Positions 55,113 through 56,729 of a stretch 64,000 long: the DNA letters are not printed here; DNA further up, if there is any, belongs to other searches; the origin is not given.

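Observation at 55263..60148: Predicted CMP-2-hydroxyethylphosphonate (phosphonate) glycan-decoration cassette: Fom1-like CyTase-PEP mutase fusion + Ppd + Fe-ADH + TagF-like transferase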

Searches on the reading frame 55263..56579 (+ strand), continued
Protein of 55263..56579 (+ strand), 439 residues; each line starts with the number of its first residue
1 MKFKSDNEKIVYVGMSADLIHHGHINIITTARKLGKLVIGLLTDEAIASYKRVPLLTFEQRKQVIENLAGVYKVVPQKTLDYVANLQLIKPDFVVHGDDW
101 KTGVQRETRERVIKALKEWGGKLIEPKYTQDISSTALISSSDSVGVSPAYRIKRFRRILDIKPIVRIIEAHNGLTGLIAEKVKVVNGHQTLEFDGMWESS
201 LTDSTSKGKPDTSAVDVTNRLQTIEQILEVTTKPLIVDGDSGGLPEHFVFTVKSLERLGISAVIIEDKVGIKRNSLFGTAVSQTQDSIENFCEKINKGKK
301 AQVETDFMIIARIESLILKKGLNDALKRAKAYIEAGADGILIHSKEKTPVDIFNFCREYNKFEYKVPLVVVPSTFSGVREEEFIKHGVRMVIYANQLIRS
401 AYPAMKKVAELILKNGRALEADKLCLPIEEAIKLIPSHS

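Call 17: find_encoding_contigs(protein=P0001, flank=10000, max_places=4)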
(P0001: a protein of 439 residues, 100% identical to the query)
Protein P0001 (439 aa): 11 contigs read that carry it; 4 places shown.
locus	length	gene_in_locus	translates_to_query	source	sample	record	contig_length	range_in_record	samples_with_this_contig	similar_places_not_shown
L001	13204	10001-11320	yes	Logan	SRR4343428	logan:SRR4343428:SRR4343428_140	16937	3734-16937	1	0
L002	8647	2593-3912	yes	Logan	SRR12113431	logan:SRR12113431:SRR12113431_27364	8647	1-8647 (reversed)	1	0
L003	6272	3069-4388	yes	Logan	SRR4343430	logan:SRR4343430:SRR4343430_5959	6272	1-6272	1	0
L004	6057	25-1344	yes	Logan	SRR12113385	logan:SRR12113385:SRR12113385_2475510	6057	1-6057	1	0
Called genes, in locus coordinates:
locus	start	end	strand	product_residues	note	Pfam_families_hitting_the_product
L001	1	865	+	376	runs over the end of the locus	-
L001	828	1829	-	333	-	-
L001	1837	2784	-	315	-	-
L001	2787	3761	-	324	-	PF01408:GFO_IDH_MocA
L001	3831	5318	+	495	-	PF01943:Polysacc_synt, PF13440:Polysacc_synt_3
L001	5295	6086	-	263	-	PF01209:Ubie_methyltran (weak), PF07021:MetW (faint), PF08241:Methyltransf_11, PF13649:Methyltransf_25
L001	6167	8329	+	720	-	-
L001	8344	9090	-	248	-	PF02463:SMC_N (faint), PF00005:ABC_tran, PF13304:AAA_21 (faint)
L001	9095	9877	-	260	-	PF01061:ABC2_membrane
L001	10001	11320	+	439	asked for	PF01467:CTP_transf_like, PF13714:PEP_mutase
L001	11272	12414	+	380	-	PF02776:TPP_enzyme_N, PF02775:TPP_enzyme_C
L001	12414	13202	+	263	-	?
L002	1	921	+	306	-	?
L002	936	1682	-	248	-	PF02463:SMC_N (faint), PF00005:ABC_tran, PF13304:AAA_21 (faint)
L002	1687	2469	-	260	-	PF01061:ABC2_membrane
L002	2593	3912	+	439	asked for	PF01467:CTP_transf_like, PF13714:PEP_mutase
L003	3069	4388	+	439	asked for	PF01467:CTP_transf_like, PF13714:PEP_mutase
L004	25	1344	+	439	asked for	PF01467:CTP_transf_like, PF13714:PEP_mutase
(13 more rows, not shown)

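Call 20: find_related_loci(query=A1, collection=genome_contigs, flank=10000)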
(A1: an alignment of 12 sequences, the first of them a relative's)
Query A1 (439 aa) in genome_contigs; peptide patterns used: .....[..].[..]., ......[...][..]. (x = any residue, [..] = any of these).
599 stretches matched a pattern (row limit reached: there are more); 536 encode a relative of the query (tblastn E <= 1e-3); the best 80 are kept; 80 distinct loci.
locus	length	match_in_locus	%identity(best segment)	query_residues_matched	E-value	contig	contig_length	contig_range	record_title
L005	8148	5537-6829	72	6-436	0e+0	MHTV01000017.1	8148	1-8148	MAG: Candidatus Wildermuthbacteria bacterium RIFCSPHIGHO2_02_FULL_45_25 rifcsphigho2_02_scaffold_20493, whole genome sho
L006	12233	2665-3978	69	2-439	0e+0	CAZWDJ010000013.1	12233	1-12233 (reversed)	MAG TPA_asm: uncultured Candidatus Saccharibacteria bacterium isolate binchicken_co38_1375 genome assembly, contig: NODE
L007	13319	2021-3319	65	4-436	0e+0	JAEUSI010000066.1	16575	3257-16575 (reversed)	MAG: Ignavibacteria bacterium isolate new MAG-299 NODE_66_length_16575_cov_4.172991, whole genome shotgun sequence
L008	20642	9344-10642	66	4-436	0e+0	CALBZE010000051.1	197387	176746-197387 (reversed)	MAG TPA_asm: uncultured bacterium isolate SRR5251193_bin.70_CONCOCT_v1.1_MAG genome assembly, contig: ERZ795068.61, whol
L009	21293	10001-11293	67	9-439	0e+0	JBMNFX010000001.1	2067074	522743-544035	MAG: bacterium isolate SBF912LR0HQ0191 contig_11953, whole genome shotgun sequence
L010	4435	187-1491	66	2-436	0e+0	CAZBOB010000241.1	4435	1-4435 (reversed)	MAG TPA_asm: uncultured Desulfobacteraceae bacterium isolate binchicken_co34_357 genome assembly, contig: NODE_36185_len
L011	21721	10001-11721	65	4-437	0e+0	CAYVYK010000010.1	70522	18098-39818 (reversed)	MAG TPA_asm: uncultured Methanosarcinales archaeon isolate binchicken_co115_67 genome assembly, contig: NODE_729_length_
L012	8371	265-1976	67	9-437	0e+0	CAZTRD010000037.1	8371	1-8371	MAG TPA_asm: uncultured Candidatus Saccharibacteria bacterium isolate SRP178699_co1_515 genome assembly, contig: NODE_12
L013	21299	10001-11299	66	5-437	0e+0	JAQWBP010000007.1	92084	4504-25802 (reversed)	MAG: Syntrophomonadaceae bacterium isolate STF2_222 NODE_355_length_92084_cov_45.007079_Sandtown_F2, whole genome shotgu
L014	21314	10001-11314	65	2-436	0e+0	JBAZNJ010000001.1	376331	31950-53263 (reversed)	MAG: Patescibacteria group bacterium isolate SO_2017_LW4_64 scaffold_72_c1_LW137-91_2017, whole genome shotgun sequence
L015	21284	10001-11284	66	10-436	0e+0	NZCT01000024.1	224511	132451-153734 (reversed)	MAG: archaeon isolate ARS1176 MHASMcontig_671766, whole genome shotgun sequence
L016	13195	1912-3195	66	9-436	0e+0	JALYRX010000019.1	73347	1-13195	MAG: Bacteroidota bacterium isolate MDV bin100 SD1456_NODE_45_length_73347_cov_2.778162, whole genome shotgun sequence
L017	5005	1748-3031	66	9-436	0e+0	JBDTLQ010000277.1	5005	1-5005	MAG: Ignavibacteria bacterium isolate cluster3_bin.105 NODE_95725_length_5005_cov_4.672929, whole genome shotgun sequenc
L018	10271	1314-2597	65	11-438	0e+0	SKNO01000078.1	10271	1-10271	MAG: Nitriliruptoraceae bacterium isolate CSSed162cmA_296 CSSed16-2cmA-23866, whole genome shotgun sequence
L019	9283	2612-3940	69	1-437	0e+0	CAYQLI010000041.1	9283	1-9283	MAG TPA_asm: uncultured Pseudomonadales bacterium isolate SRP119689_co1_317 genome assembly, contig: NODE_11602_length_9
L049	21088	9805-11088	65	11-438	0e+0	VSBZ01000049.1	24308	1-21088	MAG: Micromonosporaceae bacterium isolate ZCMRG03 NODE_511_length_24308_cov_4.049088, whole genome shotgun sequence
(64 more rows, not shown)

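Call 55: find_homologous_proteins(query=L049:9805-11088:+, max_evalue=1e-50)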
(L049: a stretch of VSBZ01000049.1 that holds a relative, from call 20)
Query L049:9805-11088:+ (428 aa): 8000 proteins with E <= 1e-50 among 8000 candidates; the best 120 are listed.
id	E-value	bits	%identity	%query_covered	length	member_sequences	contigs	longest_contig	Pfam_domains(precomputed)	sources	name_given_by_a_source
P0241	2.2e-280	947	100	100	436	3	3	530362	PF13714.13,PF01467.33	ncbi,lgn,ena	ncbi:MAG: phosphoenolpyruvate mutase [Micromonosporaceae bacterium]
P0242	2.2e-257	872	90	100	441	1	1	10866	PF13714.13,PF01467.33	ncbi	-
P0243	1.8e-250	849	88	100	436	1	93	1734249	PF13714.13,PF01467.33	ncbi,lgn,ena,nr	ncbi:MAG TPA: phosphoenolpyruvate mutase [Natronosporangium sp.]|nr:phosphoenolpyruvate mutase [Natr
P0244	2.0e-250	849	88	100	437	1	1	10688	PF13714.13,PF01467.33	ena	-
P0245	5.5e-250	847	88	100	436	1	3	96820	PF13714.13,PF01467.33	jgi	jgi:phosphoenolpyruvate phosphomutase / 2-hydroxyethylphosphonate cytidylyltransferase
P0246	1.7e-249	846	88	100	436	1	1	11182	PF13714.13,PF01467.33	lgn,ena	-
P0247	1.3e-248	843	88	100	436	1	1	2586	PF13714.13,PF01467.33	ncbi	-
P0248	1.6e-248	843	87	100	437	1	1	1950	PF13714.13,PF01467.33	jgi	jgi:phosphoenolpyruvate phosphomutase / 2-hydroxyethylphosphonate cytidylyltransferase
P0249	7.1e-248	840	88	99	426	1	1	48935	PF13714.13,PF01467.33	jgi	-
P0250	7.7e-248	840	88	99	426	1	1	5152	PF13714.13,PF01467.33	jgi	-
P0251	2.5e-247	839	87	100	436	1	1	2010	PF13714.13,PF01467.33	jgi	jgi:phosphoenolpyruvate phosphomutase / 2-hydroxyethylphosphonate cytidylyltransferase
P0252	9.6e-247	837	87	100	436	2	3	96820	PF13714.13,PF01467.33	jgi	jgi:phosphoenolpyruvate phosphomutase / 2-hydroxyethylphosphonate cytidylyltransferase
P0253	1.5e-246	836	87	100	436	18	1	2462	PF13714.13,PF01467.33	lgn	-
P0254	2.9e-246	835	86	100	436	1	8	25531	PF13714.13,PF01467.33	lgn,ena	-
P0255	4.8e-246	834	87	100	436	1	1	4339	PF13714.13,PF01467.33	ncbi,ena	-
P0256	7.5e-246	834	87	100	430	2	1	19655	PF13714.13,PF01467.33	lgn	-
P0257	2.3e-245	832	87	100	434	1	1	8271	PF13714.13,PF01467.33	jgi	jgi:phosphoenolpyruvate phosphomutase / 2-hydroxyethylphosphonate cytidylyltransferase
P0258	2.5e-245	832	86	100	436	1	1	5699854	PF13714.13,PF01467.33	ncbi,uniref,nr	ncbi:phosphoenolpyruvate mutase [Natronosporangium hydrolyticum]|uniref:phosphoenolpyruvate mutase n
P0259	4.4e-245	831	86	100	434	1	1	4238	PF13714.13,PF01467.33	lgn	-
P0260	6.0e-245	831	85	100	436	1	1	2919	PF13714.13,PF01467.33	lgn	-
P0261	7.1e-245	831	87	99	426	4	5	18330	PF13714.13,PF01467.33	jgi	jgi:phosphoenolpyruvate phosphomutase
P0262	1.8e-244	829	87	99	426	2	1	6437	PF13714.13,PF01467.33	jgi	jgi:phosphoenolpyruvate phosphomutase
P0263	1.8e-244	829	86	100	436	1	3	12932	PF13714.13,PF01467.33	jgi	jgi:phosphoenolpyruvate phosphomutase / 2-hydroxyethylphosphonate cytidylyltransferase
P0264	8.2e-244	827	86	100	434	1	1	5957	PF13714.13,PF01467.33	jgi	jgi:phosphoenolpyruvate phosphomutase / 2-hydroxyethylphosphonate cytidylyltransferase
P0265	8.6e-244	827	86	100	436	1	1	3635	PF13714.13,PF01467.33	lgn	-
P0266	9.8e-244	827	86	100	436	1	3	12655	PF13714.13,PF01467.33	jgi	jgi:phosphoenolpyruvate phosphomutase / 2-hydroxyethylphosphonate cytidylyltransferase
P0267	1.2e-243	826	84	100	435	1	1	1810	PF13714.13,PF01467.33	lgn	-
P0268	3.2e-243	825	85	100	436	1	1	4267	PF13714.13,PF01467.33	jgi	jgi:phosphoenolpyruvate phosphomutase / 2-hydroxyethylphosphonate cytidylyltransferase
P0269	6.6e-243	824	87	99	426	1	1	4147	PF13714.13,PF01467.33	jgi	jgi:phosphoenolpyruvate phosphomutase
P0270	8.8e-243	824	86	100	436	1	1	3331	PF13714.13,PF01467.33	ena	-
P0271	9.1e-243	824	86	100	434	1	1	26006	PF13714.13,PF01467.33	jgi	jgi:phosphoenolpyruvate phosphomutase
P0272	2.3e-242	822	84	100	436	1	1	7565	PF13714.13,PF01467.33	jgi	jgi:phosphoenolpyruvate phosphomutase / 2-hydroxyethylphosphonate cytidylyltransferase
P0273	2.6e-242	822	85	100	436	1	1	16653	PF13714.13,PF01467.33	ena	-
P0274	4.7e-242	821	86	100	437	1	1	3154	PF13714.13,PF01467.33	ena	-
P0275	5.3e-242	821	85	100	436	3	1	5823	PF13714.13,PF01467.33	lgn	-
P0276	1.1e-241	820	85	100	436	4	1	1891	PF13714.13,PF01467.33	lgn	-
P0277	1.9e-241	819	85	100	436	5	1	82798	PF13714.13,PF01467.33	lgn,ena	-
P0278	2.0e-241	819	85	100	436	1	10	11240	PF13714.13,PF01467.33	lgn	-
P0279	2.1e-241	819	84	100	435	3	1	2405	PF13714.13,PF01467.33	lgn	-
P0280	2.7e-241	819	87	99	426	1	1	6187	PF13714.13,PF01467.33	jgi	jgi:phosphoenolpyruvate phosphomutase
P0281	3.3e-241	818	86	100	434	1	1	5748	PF13714.13,PF01467.33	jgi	jgi:phosphoenolpyruvate mutase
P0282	8.3e-241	817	85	100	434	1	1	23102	PF13714.13,PF01467.33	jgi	jgi:phosphoenolpyruvate mutase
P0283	1.3e-240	817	86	100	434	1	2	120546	PF13714.13,PF01467.33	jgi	jgi:phosphoenolpyruvate phosphomutase / 2-hydroxyethylphosphonate cytidylyltransferase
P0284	1.9e-239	813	84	100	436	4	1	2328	PF13714.13,PF01467.33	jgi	jgi:phosphoenolpyruvate phosphomutase / 2-hydroxyethylphosphonate cytidylyltransferase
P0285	3.0e-239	812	85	99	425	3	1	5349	PF13714.13,PF01467.33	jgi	jgi:phosphoenolpyruvate phosphomutase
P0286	4.5e-238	808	84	100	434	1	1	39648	PF13714.13,PF01467.33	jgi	jgi:phosphoenolpyruvate phosphomutase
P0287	6.4e-238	808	84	100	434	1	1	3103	PF13714.13,PF01467.33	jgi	jgi:phosphoenolpyruvate phosphomutase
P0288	8.4e-238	807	84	100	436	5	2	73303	PF13714.13,PF01467.33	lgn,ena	-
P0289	9.0e-238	807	84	99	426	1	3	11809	PF13714.13,PF01467.33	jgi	jgi:phosphoenolpyruvate phosphomutase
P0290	9.4e-238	807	84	100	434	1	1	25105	PF13714.13,PF01467.33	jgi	jgi:phosphoenolpyruvate phosphomutase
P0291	1.1e-237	807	83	100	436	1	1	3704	PF13714.13,PF01467.33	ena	-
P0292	4.3e-237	805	83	100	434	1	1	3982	PF13714.13,PF01467.33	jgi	jgi:phosphoenolpyruvate phosphomutase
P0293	7.8e-237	804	83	100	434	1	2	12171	PF13714.13,PF01467.33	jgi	jgi:phosphoenolpyruvate mutase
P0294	8.5e-237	804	84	100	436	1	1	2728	PF13714.13,PF01467.33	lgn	-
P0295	1.0e-236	804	84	99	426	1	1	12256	PF13714.13,PF01467.33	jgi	jgi:phosphoenolpyruvate phosphomutase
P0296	1.1e-236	804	82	100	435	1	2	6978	PF13714.13,PF01467.33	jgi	jgi:phosphoenolpyruvate phosphomutase / 2-hydroxyethylphosphonate cytidylyltransferase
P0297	1.5e-236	803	82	100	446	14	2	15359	PF13714.13,PF01467.33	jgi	jgi:phosphoenolpyruvate phosphomutase / 2-hydroxyethylphosphonate cytidylyltransferase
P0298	1.8e-236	803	83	100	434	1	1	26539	PF13714.13,PF01467.33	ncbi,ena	-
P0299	2.2e-236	803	83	100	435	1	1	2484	PF13714.13,PF01467.33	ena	-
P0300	3.5e-236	802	83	100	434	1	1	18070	PF13714.13,PF01467.33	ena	-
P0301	6.2e-236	801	82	100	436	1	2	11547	PF13714.13,PF01467.33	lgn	-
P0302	8.5e-236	801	82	100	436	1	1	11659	PF13714.13,PF01467.33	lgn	-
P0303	1.1e-235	800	82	100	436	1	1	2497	PF13714.13,PF01467.33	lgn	-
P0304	1.7e-235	800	85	99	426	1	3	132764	PF13714.13,PF01467.33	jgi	jgi:phosphoenolpyruvate phosphomutase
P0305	2.3e-235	799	83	100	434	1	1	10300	PF13714.13,PF01467.33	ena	-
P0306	3.9e-235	798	81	100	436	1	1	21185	PF13714.13,PF01467.33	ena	-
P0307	4.9e-235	798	83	100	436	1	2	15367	PF13714.13,PF01467.33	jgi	jgi:phosphoenolpyruvate phosphomutase / 2-hydroxyethylphosphonate cytidylyltransferase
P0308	8.8e-235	797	83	100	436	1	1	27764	PF13714.13,PF01467.33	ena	-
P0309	9.0e-235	797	82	100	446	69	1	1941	PF13714.13,PF01467.33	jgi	jgi:phosphoenolpyruvate phosphomutase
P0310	9.6e-235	797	82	100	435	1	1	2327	PF13714.13,PF01467.33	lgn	-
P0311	1.1e-234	797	83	100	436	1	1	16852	PF13714.13,PF01467.33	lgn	-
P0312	1.2e-234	797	83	99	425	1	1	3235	PF13714.13,PF01467.33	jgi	jgi:phosphoenolpyruvate phosphomutase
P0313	1.2e-234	797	82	100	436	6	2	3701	PF13714.13,PF01467.33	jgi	jgi:phosphoenolpyruvate phosphomutase / 2-hydroxyethylphosphonate cytidylyltransferase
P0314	3.6e-234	795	84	99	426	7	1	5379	PF13714.13,PF01467.33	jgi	jgi:phosphoenolpyruvate phosphomutase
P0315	3.7e-234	795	82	100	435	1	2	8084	PF13714.13,PF01467.33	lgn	-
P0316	5.3e-234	795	83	100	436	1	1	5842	PF13714.13,PF01467.33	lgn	-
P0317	5.4e-234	795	83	100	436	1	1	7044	PF13714.13,PF01467.33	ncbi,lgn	ncbi:MAG: phosphoenolpyruvate mutase [Natronosporangium sp.]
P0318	6.1e-234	795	83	99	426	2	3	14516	PF13714.13,PF01467.33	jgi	jgi:phosphoenolpyruvate phosphomutase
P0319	1.2e-233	794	83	100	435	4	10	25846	PF13714.13,PF01467.33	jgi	jgi:phosphoenolpyruvate phosphomutase / 2-hydroxyethylphosphonate cytidylyltransferase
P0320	1.7e-233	793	82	100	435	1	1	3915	PF13714.13,PF01467.33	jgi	jgi:phosphoenolpyruvate phosphomutase / 2-hydroxyethylphosphonate cytidylyltransferase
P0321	2.4e-233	793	84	99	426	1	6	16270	PF13714.13,PF01467.33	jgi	jgi:phosphoenolpyruvate phosphomutase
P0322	3.3e-233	792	82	100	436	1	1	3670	PF13714.13,PF01467.33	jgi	jgi:phosphoenolpyruvate phosphomutase / 2-hydroxyethylphosphonate cytidylyltransferase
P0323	3.6e-233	792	81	100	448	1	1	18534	PF13714.13,PF01467.33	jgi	jgi:phosphoenolpyruvate mutase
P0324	3.6e-233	792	82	100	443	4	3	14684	PF13714.13,PF01467.33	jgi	jgi:phosphoenolpyruvate phosphomutase / 2-hydroxyethylphosphonate cytidylyltransferase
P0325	5.5e-233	791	82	100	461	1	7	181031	PF13714.13,PF01467.33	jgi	jgi:phosphoenolpyruvate phosphomutase / 2-hydroxyethylphosphonate cytidylyltransferase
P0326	8.6e-233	791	82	100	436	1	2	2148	PF13714.13,PF01467.33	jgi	jgi:phosphoenolpyruvate phosphomutase / 2-hydroxyethylphosphonate cytidylyltransferase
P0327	1.1e-232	790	82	100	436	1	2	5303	PF13714.13,PF01467.33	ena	-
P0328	2.3e-232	789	82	99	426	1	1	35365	PF13714.13,PF01467.33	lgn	-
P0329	2.6e-232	789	81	100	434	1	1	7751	PF13714.13,PF01467.33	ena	-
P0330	2.7e-232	789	82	100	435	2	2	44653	PF13714.13,PF01467.33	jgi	jgi:phosphoenolpyruvate phosphomutase / 2-hydroxyethylphosphonate cytidylyltransferase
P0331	2.8e-232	789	81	100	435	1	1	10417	PF13714.13,PF01467.33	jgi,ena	-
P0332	1.6e-231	787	83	99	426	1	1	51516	PF13714.13,PF01467.33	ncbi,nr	ncbi:MAG: phosphoenolpyruvate mutase [Micromonosporaceae bacterium]|nr:phosphoenolpyruvate mutase [M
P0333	2.5e-231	786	82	100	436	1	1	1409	PF13714.13,PF01467.33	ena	-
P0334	3.3e-231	786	81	100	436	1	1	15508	PF13714.13,PF01467.33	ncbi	-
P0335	4.8e-231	785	82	100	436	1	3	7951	PF13714.13,PF01467.33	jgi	jgi:phosphoenolpyruvate phosphomutase / 2-hydroxyethylphosphonate cytidylyltransferase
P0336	5.0e-231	785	82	100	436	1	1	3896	PF13714.13,PF01467.33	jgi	jgi:phosphoenolpyruvate phosphomutase / 2-hydroxyethylphosphonate cytidylyltransferase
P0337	5.3e-231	785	81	100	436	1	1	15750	PF13714.13,PF01467.33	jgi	jgi:phosphoenolpyruvate phosphomutase / 2-hydroxyethylphosphonate cytidylyltransferase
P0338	7.6e-231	784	80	100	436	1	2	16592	PF13714.13,PF01467.33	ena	-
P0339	7.7e-231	784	80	100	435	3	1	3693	PF13714.13,PF01467.33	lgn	-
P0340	7.9e-231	784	81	100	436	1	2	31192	PF13714.13,PF01467.33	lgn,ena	-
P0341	9.4e-231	784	81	100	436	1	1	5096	PF13714.13,PF01467.33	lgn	-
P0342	3.1e-230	782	82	100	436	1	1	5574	PF13714.13,PF01467.33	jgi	jgi:phosphoenolpyruvate phosphomutase / 2-hydroxyethylphosphonate cytidylyltransferase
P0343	4.8e-230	782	80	100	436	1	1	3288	PF13714.13,PF01467.33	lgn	-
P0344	8.0e-230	781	82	100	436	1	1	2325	PF13714.13,PF01467.33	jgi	jgi:phosphoenolpyruvate phosphomutase / 2-hydroxyethylphosphonate cytidylyltransferase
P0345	8.8e-230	781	81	100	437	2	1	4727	PF13714.13,PF01467.33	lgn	-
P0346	9.7e-230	781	80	100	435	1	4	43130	PF13714.13,PF01467.33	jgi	jgi:phosphoenolpyruvate phosphomutase / 2-hydroxyethylphosphonate cytidylyltransferase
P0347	1.2e-229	780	82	99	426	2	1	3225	PF13714.13,PF01467.33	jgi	jgi:phosphoenolpyruvate phosphomutase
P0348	1.4e-229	780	81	100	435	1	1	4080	PF13714.13,PF01467.33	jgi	jgi:phosphoenolpyruvate phosphomutase / 2-hydroxyethylphosphonate cytidylyltransferase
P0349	1.4e-229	780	81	100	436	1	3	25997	PF13714.13,PF01467.33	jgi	jgi:phosphoenolpyruvate phosphomutase / 2-hydroxyethylphosphonate cytidylyltransferase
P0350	1.6e-229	780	81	100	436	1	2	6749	PF13714.13,PF01467.33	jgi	jgi:phosphoenolpyruvate phosphomutase / 2-hydroxyethylphosphonate cytidylyltransferase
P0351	2.0e-229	780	80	100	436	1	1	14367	PF13714.13,PF01467.33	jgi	jgi:phosphoenolpyruvate phosphomutase / 2-hydroxyethylphosphonate cytidylyltransferase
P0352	3.3e-229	779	80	100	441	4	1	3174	PF13714.13,PF01467.33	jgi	jgi:phosphoenolpyruvate phosphomutase / 2-hydroxyethylphosphonate cytidylyltransferase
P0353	3.4e-229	779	80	100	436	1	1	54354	PF13714.13,PF01467.33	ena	-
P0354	3.6e-229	779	81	100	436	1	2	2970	PF13714.13,PF01467.33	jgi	jgi:phosphoenolpyruvate phosphomutase / 2-hydroxyethylphosphonate cytidylyltransferase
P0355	3.8e-229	779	81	100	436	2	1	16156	PF13714.13,PF01467.33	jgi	jgi:phosphoenolpyruvate phosphomutase / 2-hydroxyethylphosphonate cytidylyltransferase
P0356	5.0e-229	778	81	100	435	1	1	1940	PF13714.13,PF01467.33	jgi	jgi:phosphoenolpyruvate phosphomutase / 2-hydroxyethylphosphonate cytidylyltransferase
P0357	7.1e-229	778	81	100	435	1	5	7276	PF13714.13,PF01467.33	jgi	jgi:phosphoenolpyruvate phosphomutase / 2-hydroxyethylphosphonate cytidylyltransferase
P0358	2.7e-228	776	81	100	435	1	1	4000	PF13714.13,PF01467.33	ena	-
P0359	2.7e-228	776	80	100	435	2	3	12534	PF13714.13,PF01467.33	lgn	-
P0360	4.3e-228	775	81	100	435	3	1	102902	PF13714.13,PF01467.33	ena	-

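Call 74: find_encoding_contigs(protein=P0258, flank=10000, max_places=1)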
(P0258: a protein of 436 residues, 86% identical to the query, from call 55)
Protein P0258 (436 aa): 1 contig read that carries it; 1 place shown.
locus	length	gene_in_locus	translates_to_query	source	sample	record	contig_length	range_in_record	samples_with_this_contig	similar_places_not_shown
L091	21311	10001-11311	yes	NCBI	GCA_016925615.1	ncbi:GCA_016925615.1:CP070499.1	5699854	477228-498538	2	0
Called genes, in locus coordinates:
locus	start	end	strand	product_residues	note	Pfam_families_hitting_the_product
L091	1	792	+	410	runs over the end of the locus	PF02983:Pro_Al_protease (weak)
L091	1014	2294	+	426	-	PF02983:Pro_Al_protease (weak)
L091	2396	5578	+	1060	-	PF03704:BTAD, PF13191:AAA_16, PF17874:TPR_MalT (weak)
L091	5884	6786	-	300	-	PF00892:EamA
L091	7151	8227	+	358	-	PF00465:Fe-ADH, PF13685:Fe-ADH_2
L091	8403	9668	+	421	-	PF13173:AAA_14, PF13635:DUF4143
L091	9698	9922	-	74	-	-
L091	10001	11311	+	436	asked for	PF01467:CTP_transf_like, PF13714:PEP_mutase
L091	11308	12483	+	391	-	PF02776:TPP_enzyme_N, PF02775:TPP_enzyme_C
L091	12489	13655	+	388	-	PF00465:Fe-ADH, PF13685:Fe-ADH_2 (weak), PF25137:ADH_Fe_C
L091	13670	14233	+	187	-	-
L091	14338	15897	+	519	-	PF13385:Laminin_G_3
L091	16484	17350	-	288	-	-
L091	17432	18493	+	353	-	-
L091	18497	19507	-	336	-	PF21686:LigD_Prim-Pol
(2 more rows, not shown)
